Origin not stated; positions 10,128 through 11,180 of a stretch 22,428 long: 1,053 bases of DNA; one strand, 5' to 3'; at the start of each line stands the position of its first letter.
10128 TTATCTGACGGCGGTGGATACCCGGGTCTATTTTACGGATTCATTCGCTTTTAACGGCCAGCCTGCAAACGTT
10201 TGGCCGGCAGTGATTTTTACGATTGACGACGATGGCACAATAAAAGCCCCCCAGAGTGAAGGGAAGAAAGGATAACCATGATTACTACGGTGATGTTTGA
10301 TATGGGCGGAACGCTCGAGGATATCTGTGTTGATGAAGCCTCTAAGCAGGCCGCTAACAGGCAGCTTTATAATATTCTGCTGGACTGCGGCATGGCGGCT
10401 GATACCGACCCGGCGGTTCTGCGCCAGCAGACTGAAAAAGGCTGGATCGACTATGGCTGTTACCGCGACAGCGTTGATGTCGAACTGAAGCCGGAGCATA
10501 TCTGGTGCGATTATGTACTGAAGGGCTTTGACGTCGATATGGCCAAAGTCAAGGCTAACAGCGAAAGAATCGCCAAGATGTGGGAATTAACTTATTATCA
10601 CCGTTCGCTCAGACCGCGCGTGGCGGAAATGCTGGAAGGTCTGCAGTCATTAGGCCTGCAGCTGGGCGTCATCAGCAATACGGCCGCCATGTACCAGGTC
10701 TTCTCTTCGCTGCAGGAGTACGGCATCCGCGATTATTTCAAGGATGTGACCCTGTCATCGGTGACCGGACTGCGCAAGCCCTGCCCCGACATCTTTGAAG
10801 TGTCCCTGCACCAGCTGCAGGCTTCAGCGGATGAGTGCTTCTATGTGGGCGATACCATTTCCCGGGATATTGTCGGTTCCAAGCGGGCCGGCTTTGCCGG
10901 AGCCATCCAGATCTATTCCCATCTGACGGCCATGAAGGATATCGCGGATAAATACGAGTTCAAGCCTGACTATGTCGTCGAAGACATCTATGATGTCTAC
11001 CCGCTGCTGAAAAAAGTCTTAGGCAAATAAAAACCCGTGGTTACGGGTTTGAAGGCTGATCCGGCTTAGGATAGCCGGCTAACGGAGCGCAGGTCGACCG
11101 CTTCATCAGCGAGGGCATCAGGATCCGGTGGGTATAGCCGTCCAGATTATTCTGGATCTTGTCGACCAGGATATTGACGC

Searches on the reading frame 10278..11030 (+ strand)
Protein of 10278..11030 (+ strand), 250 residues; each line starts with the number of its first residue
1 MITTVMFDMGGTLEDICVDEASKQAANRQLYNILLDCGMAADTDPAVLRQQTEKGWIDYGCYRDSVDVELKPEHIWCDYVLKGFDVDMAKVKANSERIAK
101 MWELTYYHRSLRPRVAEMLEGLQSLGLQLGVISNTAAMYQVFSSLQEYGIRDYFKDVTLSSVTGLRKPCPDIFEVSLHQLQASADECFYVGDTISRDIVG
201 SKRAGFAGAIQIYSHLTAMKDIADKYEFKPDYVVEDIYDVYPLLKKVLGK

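Call 4: search_protein_families(library=pfam, proteins=[window:10278-11030:+], max_evalue=0.01)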
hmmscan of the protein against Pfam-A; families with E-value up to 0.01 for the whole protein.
window:10278-11030:+ (250 aa): 4 families
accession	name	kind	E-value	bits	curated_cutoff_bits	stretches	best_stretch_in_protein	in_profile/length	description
PF13419.12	HAD_2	-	5.7e-18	66.1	23.8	1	108-206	77-173/178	Haloacid dehalogenase-like hydrolase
PF00702.32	Hydrolase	-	3.6e-16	60.5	26.4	1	3-205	2-191/191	haloacid dehalogenase-like hydrolase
PF13242.12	Hydrolase_like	-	1.7e-09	37.9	22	1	165-239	2-74/75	HAD-hyrolase-like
PF08645.17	PNK3P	-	0.00037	20.7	22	0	83-205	4-138/161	Polynucleotide kinase 3 phosphatase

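Call 5: search_protein_families(library=ncbifam, proteins=[window:10278-11030:+], max_evalue=0.01)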
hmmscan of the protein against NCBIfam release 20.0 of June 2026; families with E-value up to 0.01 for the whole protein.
window:10278-11030:+ (250 aa): 36 families (the best 25 are shown)
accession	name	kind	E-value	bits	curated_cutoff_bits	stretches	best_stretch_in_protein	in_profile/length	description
TIGR02253.1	CTE7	subfamily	4.1e-33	115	169.75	1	1-241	1-221/221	TIGR02253 family HAD-type hydrolase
TIGR02252.1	DREG-2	subfamily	2.5e-20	73.1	155.2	1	26-208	18-201/203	HAD hydrolase, REG-2-like, family IA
TIGR02254.1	YjjG_YfnB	equivalog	1.7e-18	66.9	159.9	1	4-229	3-214/223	YjjG family noncanonical pyrimidine nucleotidase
NF009804.0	PRK13288.1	equivalog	6.3e-15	55.2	218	1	114-246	86-212/215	pyrophosphatase PpaX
NF009695.0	PRK13222.1-2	equivalog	1.1e-13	51.2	225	1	84-245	67-223/226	phosphoglycolate phosphatase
NF053830.1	RUBPPhHalo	equivalog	2.3e-13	50.3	330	1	102-241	95-231/234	ribulose-1,5-bisphosphate 5-phosphatase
NF006976.0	PRK09449.1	equivalog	5.5e-13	48.9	183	1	87-228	76-212/225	pyrimidine 5'-nucleotidase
TIGR01549.1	HAD-SF-IA-v1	subfamily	5.7e-12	46.3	23.3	1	110-205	59-149/149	HAD-IA family hydrolase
TIGR01662.1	HAD-SF-IIIA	subfamily_domain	4.6e-10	39.7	44.6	1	108-208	23-135/141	HAD-IIIA family hydrolase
TIGR01668.1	YqeG_hyp_ppase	hypoth_equivalog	9.1e-10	38.3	89.1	1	106-213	39-136/170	YqeG family HAD IIIA-type phosphatase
TIGR02247.1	HAD-1A3-hyp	subfamily_domain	3.4e-09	36.8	125.4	1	3-223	3-206/211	epoxide hydrolase N-terminal domain-like phosphatase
NF009694.0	PRK13222.1-1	equivalog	1.5e-08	34.3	415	1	111-244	112-239/252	phosphoglycolate phosphatase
NF009697.0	PRK13222.1-4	equivalog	1.9e-08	33.9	327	1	85-244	68-222/232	phosphoglycolate phosphatase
NF006991.0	PRK09456.1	equivalog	2.2e-08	34.1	295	1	95-207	71-180/199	glucose-1-phosphatase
TIGR01449.2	PGP_bact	equivalog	3.3e-08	33.3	180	1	109-213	84-186/213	phosphoglycolate phosphatase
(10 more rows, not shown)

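Call 37: search_protein_representatives(alignment_id=A1)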
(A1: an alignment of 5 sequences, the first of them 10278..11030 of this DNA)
Query: 5 sequences, 244 profile positions. Proteins with E-value up to 0.001 (for the whole library): 46734; up to 1e-10: 9561; up to 1e-30: 258. The best 150 are listed.
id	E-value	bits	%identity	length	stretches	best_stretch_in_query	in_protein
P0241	3.7e-79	282.3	-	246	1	2-243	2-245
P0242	5.2e-79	281.8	-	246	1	2-242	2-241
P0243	6.8e-78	278.1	-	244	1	3-239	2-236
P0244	2.6e-76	272.9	-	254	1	1-241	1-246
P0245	9.9e-76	271.0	-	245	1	3-239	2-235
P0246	7.2e-73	261.7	-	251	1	3-243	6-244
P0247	4.9e-72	258.9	-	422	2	2-170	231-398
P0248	1.4e-71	257.5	-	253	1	1-243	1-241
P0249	3.3e-70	253.0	-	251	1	1-240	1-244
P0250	1.2e-69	251.1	-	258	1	1-243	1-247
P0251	1.2e-69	251.1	-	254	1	1-241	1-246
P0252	2.7e-69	250.0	-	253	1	1-240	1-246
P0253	3.1e-69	249.8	-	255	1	3-242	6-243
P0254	1.1e-68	248.0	-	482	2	1-241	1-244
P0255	1.8e-68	247.3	-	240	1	1-240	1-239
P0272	1.4e-58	214.9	-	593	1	6-240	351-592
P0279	6.0e-57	209.6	-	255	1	1-242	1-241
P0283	3.0e-55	204.0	-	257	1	4-243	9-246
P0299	1.1e-52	195.5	-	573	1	1-243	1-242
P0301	2.3e-52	194.6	-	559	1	1-243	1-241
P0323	3.9e-50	187.2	-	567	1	3-242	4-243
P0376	3.9e-44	167.6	-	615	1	3-241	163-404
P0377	1.2e-43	166.0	-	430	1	4-241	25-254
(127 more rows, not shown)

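Call 39: search_protein_families(library=pfam, proteins=[P0299, P0301, P0323, P0272, P0376, P0254, P0377], max_evalue=0.01)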
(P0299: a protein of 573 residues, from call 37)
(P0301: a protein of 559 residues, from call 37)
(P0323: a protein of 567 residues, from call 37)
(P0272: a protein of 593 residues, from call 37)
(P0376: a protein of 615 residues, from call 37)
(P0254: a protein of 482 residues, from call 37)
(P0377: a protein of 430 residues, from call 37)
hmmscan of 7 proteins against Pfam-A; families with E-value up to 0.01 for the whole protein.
P0299 (573 aa): 4 families
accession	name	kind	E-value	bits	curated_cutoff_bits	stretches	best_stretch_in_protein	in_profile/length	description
PF00702.32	Hydrolase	-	3.6e-19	70.3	26.4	1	4-201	1-191/191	haloacid dehalogenase-like hydrolase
PF01261.30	AP_endonuc_2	-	8.9e-17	62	31.1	1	287-544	3-231/249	Xylose isomerase-like TIM barrel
PF13419.12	HAD_2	-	1e-16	62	23.8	1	105-201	78-172/178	Haloacid dehalogenase-like hydrolase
PF13242.12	Hydrolase_like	-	1.1e-09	38.5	22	1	161-234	2-74/75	HAD-hyrolase-like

P0301 (559 aa): 6 families
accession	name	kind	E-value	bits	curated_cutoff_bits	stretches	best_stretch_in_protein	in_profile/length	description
PF00702.32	Hydrolase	-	6.5e-23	82.6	26.4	1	5-201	1-191/191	haloacid dehalogenase-like hydrolase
PF01261.30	AP_endonuc_2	-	3e-22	80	31.1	1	318-550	42-246/249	Xylose isomerase-like TIM barrel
PF13419.12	HAD_2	-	1e-20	75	23.8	1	93-205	64-176/178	Haloacid dehalogenase-like hydrolase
PF13242.12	Hydrolase_like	-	4.1e-12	46.3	22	1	161-234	2-75/75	HAD-hyrolase-like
PF12710.13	HAD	-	3.8e-05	24.6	27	1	8-191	1-183/189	haloacid dehalogenase-like hydrolase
PF13344.12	Hydrolase_6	-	0.0014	19.1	27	0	104-156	12-66/101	Haloacid dehalogenase-like hydrolase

P0323 (567 aa): 4 families
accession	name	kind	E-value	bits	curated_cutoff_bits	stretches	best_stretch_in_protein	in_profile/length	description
PF01261.30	AP_endonuc_2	-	6.5e-21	75.6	31.1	1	338-559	53-247/249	Xylose isomerase-like TIM barrel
PF13419.12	HAD_2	-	9.6e-17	62.1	23.8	1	109-205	80-174/178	Haloacid dehalogenase-like hydrolase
PF00702.32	Hydrolase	-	3.3e-16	60.7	26.4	1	98-203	86-191/191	haloacid dehalogenase-like hydrolase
PF13242.12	Hydrolase_like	-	1.1e-07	32.1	22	1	164-237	3-75/75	HAD-hyrolase-like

P0272 (593 aa): 4 families
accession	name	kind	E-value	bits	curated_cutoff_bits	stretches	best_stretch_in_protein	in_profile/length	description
PF00702.32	Hydrolase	-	7.9e-20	72.5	26.4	1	350-552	2-191/191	haloacid dehalogenase-like hydrolase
PF13419.12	HAD_2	-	4.7e-17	63.1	23.8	1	456-554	78-174/178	Haloacid dehalogenase-like hydrolase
PF03372.29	Exo_endo_phos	-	7.7e-09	36.1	24.5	1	70-336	25-225/225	Endonuclease/Exonuclease/phosphatase family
PF13242.12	Hydrolase_like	-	3.5e-06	27.3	22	1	512-557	2-46/75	HAD-hyrolase-like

P0376 (615 aa): 3 families
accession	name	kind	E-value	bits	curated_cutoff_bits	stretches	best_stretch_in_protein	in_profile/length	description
PF00702.32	Hydrolase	-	1.6e-21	78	26.4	1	164-367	1-191/191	haloacid dehalogenase-like hydrolase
PF13419.12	HAD_2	-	6.3e-16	59.4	23.8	1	272-367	79-172/178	Haloacid dehalogenase-like hydrolase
PF13242.12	Hydrolase_like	-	2.4e-08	34.2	22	1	327-399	2-75/75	HAD-hyrolase-like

P0254 (482 aa): 3 families
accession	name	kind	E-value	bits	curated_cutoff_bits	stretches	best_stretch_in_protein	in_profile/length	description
PF00702.32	Hydrolase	-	1e-38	134.1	26.4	2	4-206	1-190/191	haloacid dehalogenase-like hydrolase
PF13419.12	HAD_2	-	7.7e-38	130.8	23.8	2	334-450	61-177/178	Haloacid dehalogenase-like hydrolase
PF13242.12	Hydrolase_like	-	1e-14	54.6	22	2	167-206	2-41/75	HAD-hyrolase-like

P0377 (430 aa): 4 families
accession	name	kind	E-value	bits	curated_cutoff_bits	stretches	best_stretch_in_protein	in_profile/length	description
PF00702.32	Hydrolase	-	9.1e-19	69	26.4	1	25-216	1-191/191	haloacid dehalogenase-like hydrolase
PF13419.12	HAD_2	-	7.7e-12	46.1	23.8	1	92-217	60-173/178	Haloacid dehalogenase-like hydrolase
PF13242.12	Hydrolase_like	-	1.8e-08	34.6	22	1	176-241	2-67/75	HAD-hyrolase-like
PF01261.30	AP_endonuc_2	-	0.00041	20.6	31.1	1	348-409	55-114/249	Xylose isomerase-like TIM barrel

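Call 48: find_encoding_contigs(protein=P0301, flank=10000, max_places=3)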
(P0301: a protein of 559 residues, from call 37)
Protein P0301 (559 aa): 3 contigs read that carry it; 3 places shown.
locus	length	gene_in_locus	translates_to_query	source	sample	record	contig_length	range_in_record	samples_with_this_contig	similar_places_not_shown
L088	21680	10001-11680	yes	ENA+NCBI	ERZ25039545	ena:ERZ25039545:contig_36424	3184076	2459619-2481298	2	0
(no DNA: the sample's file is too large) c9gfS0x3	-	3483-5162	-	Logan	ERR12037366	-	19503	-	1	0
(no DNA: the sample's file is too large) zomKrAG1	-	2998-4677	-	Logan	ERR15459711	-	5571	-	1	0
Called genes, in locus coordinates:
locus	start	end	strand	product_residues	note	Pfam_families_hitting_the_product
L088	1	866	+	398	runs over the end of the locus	PF08240:ADH_N, PF16912:Glu_dehyd_C (weak), PF00107:ADH_zinc_N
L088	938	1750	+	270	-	PF01261:AP_endonuc_2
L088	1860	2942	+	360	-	PF02463:SMC_N (faint), PF00005:ABC_tran, PF13304:AAA_21 (faint)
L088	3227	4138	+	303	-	PF01418:HTH_6, PF01380:SIS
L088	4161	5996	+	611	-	PF00528:BPD_transp_1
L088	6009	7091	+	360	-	PF00005:ABC_tran, PF13304:AAA_21 (faint)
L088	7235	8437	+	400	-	-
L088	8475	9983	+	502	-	PF00702:Hydrolase, PF13419:HAD_2, PF13242:Hydrolase_like, PF00702:Hydrolase, PF13419:HAD_2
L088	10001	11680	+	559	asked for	PF00702:Hydrolase, PF13419:HAD_2, PF13242:Hydrolase_like, PF01261:AP_endonuc_2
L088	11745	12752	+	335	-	PF01384:PHO4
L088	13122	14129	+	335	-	PF01384:PHO4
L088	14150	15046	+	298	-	PF00294:PfkB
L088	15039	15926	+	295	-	PF13483:Lactamase_B_3, PF12706:Lactamase_B_2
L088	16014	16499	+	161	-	PF13412:HTH_24 (faint), PF01022:HTH_5, PF12840:HTH_20, PF09860:DUF2087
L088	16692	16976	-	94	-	PF02597:ThiS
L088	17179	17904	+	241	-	-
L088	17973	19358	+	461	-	PF04055:Radical_SAM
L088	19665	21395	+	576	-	PF27530:HMA_AllF_N, PF00549:Ligase_CoA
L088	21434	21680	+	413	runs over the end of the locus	PF06545:AllG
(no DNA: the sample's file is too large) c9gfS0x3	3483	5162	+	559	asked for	PF00702:Hydrolase, PF13419:HAD_2, PF13242:Hydrolase_like, PF01261:AP_endonuc_2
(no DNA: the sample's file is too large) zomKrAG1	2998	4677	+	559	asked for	PF00702:Hydrolase, PF13419:HAD_2, PF13242:Hydrolase_like, PF01261:AP_endonuc_2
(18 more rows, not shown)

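Call 58: find_encoding_contigs(protein=P0272, flank=10000, max_places=2)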
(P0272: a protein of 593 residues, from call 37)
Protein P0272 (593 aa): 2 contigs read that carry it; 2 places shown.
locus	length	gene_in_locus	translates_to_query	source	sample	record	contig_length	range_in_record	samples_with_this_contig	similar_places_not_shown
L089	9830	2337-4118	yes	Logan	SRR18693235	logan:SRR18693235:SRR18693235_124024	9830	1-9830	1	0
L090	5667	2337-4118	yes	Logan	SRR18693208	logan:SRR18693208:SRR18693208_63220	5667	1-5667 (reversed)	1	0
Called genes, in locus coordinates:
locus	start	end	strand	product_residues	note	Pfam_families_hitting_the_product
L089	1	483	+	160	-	?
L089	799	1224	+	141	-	-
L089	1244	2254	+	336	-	PF00356:LacI, PF00532:Peripla_BP_1, PF13407:Peripla_BP_4, PF13377:Peripla_BP_3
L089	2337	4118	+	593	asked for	PF03372:Exo_endo_phos, PF00702:Hydrolase, PF13419:HAD_2, PF13242:Hydrolase_like (weak)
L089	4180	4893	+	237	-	PF02308:MgtC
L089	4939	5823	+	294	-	PF00294:PfkB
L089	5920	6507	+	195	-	PF00719:Pyrophosphatase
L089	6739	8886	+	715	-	PF00664:ABC_membrane, PF00005:ABC_tran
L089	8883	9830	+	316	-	?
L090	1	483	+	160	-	?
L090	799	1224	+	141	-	-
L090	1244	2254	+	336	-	PF00356:LacI, PF00532:Peripla_BP_1, PF13407:Peripla_BP_4, PF13377:Peripla_BP_3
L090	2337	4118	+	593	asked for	PF03372:Exo_endo_phos, PF00702:Hydrolase, PF13419:HAD_2, PF13242:Hydrolase_like (weak)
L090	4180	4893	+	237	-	PF02308:MgtC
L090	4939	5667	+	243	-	?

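Call 59: find_encoding_contigs(protein=P0254, flank=10000, max_places=2)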
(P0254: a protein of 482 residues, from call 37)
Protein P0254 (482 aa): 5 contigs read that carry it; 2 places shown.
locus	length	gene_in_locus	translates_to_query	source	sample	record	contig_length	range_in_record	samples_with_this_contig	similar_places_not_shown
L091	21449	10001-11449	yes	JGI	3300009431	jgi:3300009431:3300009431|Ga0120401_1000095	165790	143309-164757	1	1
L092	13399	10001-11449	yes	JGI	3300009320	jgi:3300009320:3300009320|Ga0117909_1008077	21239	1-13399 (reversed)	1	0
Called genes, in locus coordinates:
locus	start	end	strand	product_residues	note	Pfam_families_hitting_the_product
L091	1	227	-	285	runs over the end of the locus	PF03446:NAD_binding_2, PF14833:NAD_binding_11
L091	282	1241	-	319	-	PF01384:PHO4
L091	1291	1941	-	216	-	PF01865:PhoU_div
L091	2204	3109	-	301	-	PF01384:PHO4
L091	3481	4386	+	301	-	PF00248:Aldo_ket_red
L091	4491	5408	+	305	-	PF01418:HTH_6, PF01380:SIS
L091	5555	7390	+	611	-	PF00528:BPD_transp_1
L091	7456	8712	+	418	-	-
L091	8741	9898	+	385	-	PF00005:ABC_tran, PF13304:AAA_21 (faint)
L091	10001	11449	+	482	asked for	PF00702:Hydrolase, PF13419:HAD_2, PF13242:Hydrolase_like (weak), PF00702:Hydrolase, PF13419:HAD_2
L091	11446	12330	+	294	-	PF02811:PHP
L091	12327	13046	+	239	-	PF00702:Hydrolase, PF13419:HAD_2, PF13242:Hydrolase_like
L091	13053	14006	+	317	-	PF01261:AP_endonuc_2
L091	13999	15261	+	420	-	PF07690:MFS_1 (faint)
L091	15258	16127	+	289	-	PF00149:Metallophos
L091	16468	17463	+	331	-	PF13964:Beta-prop_Calicin (weak), PF24996:NANM (weak), PF25210:Kelch_FKB95 (weak), PF01344:Kelch_1, PF13415:Beta-prop_FBX42, PF24681:Kelch_KLHDC2_KLHL20_DRC7, PF25210:Kelch_FKB95 (weak), PF24681:Kelch_KLHDC2_KLHL20_DRC7, +2 more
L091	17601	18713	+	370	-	PF02333:Phytase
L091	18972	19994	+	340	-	PF01547:SBP_bac_1, PF13531:SBP_bac_11, PF13343:SBP_bac_6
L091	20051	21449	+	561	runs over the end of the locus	PF00528:BPD_transp_1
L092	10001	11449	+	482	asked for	PF00702:Hydrolase, PF13419:HAD_2, PF13242:Hydrolase_like (weak), PF00702:Hydrolase, PF13419:HAD_2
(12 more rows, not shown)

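Call 64: find_encoding_contigs(protein=P0283, flank=10000, max_places=2)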
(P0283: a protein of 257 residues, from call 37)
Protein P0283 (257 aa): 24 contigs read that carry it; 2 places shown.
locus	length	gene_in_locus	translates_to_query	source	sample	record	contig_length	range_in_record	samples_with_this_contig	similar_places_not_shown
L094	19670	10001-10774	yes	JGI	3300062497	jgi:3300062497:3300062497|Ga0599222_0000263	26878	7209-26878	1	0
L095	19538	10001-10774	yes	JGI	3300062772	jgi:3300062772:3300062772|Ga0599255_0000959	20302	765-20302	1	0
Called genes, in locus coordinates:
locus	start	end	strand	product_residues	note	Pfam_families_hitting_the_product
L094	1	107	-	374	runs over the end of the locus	PF02633:Creatininase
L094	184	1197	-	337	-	PF01408:GFO_IDH_MocA, PF02894:GFO_IDH_MocA_C, PF22725:GFO_IDH_MocA_C3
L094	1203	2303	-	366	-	PF08240:ADH_N, PF00107:ADH_zinc_N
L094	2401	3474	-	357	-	PF00356:LacI, PF00532:Peripla_BP_1, PF13407:Peripla_BP_4, PF13377:Peripla_BP_3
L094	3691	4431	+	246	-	PF00702:Hydrolase, PF13419:HAD_2, PF13242:Hydrolase_like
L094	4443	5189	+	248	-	PF00702:Hydrolase, PF13419:HAD_2, PF13242:Hydrolase_like (weak)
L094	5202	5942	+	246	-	PF00702:Hydrolase, PF13419:HAD_2, PF13242:Hydrolase_like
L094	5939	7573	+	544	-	PF01676:Metalloenzyme, PF06415:iPGM_N, PF01676:Metalloenzyme, PF06415:iPGM_N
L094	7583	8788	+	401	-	PF01676:Metalloenzyme, PF10143:PhosphMutase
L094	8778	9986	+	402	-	PF00485:PRK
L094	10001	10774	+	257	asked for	PF00702:Hydrolase, PF13419:HAD_2, PF13242:Hydrolase_like (weak)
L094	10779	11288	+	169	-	-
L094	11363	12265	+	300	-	PF01418:HTH_6, PF01380:SIS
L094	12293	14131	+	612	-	PF00528:BPD_transp_1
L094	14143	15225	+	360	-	PF00005:ABC_tran, PF13304:AAA_21 (faint)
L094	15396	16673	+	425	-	-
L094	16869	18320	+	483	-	PF00702:Hydrolase, PF13419:HAD_2, PF13242:Hydrolase_like, PF00702:Hydrolase, PF13419:HAD_2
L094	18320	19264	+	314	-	PF01261:AP_endonuc_2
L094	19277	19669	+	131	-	?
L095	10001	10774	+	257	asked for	PF00702:Hydrolase, PF13419:HAD_2, PF13242:Hydrolase_like (weak)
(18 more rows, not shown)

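Call 65: find_encoding_contigs(protein=P0279, flank=10000, max_places=2)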
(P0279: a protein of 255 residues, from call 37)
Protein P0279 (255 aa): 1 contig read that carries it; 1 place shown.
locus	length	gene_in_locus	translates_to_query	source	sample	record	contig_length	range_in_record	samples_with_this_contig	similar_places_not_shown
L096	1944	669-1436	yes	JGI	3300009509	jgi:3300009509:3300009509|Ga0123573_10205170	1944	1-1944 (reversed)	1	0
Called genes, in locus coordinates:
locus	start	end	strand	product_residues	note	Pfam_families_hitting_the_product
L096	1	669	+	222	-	?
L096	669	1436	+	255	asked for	PF00702:Hydrolase, PF13419:HAD_2, PF13242:Hydrolase_like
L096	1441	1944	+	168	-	?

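Call 83: find_related_loci(query=A7, collection=metagenome_contigs, flank=10000)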
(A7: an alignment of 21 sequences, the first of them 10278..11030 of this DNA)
Query A7 (250 aa) in metagenome_contigs; peptide patterns used: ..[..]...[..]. (x = any residue, [..] = any of these).
600 stretches matched a pattern (row limit reached: there are more); 516 encode a relative of the query (tblastn E <= 1e-3); the best 80 are kept; 80 distinct loci.
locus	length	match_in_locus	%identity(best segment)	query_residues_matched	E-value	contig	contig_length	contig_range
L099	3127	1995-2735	64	1-247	4e-109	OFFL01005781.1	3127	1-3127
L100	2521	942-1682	64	1-247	1e-110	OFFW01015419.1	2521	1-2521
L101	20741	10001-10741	64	1-247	3e-106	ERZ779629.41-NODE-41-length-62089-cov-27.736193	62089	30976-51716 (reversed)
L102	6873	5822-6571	66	1-250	2e-102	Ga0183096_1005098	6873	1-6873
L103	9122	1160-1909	66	1-250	2e-102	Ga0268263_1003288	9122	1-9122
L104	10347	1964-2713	61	1-250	4e-102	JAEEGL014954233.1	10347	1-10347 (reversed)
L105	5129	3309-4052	60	1-248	6e-102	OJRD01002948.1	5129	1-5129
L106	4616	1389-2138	62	1-250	7e-102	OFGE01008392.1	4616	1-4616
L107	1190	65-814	62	1-250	1e-110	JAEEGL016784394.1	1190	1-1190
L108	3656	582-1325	61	1-248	7e-102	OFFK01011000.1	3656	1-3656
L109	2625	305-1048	61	1-248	5e-104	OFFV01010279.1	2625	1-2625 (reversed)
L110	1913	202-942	62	1-247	5e-106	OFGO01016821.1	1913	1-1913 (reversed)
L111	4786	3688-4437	62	1-250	2e-100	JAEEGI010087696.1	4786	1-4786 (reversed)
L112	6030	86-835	61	1-250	1e-99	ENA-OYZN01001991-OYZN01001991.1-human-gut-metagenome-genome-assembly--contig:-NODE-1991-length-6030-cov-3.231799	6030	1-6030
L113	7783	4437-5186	61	1-250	9e-100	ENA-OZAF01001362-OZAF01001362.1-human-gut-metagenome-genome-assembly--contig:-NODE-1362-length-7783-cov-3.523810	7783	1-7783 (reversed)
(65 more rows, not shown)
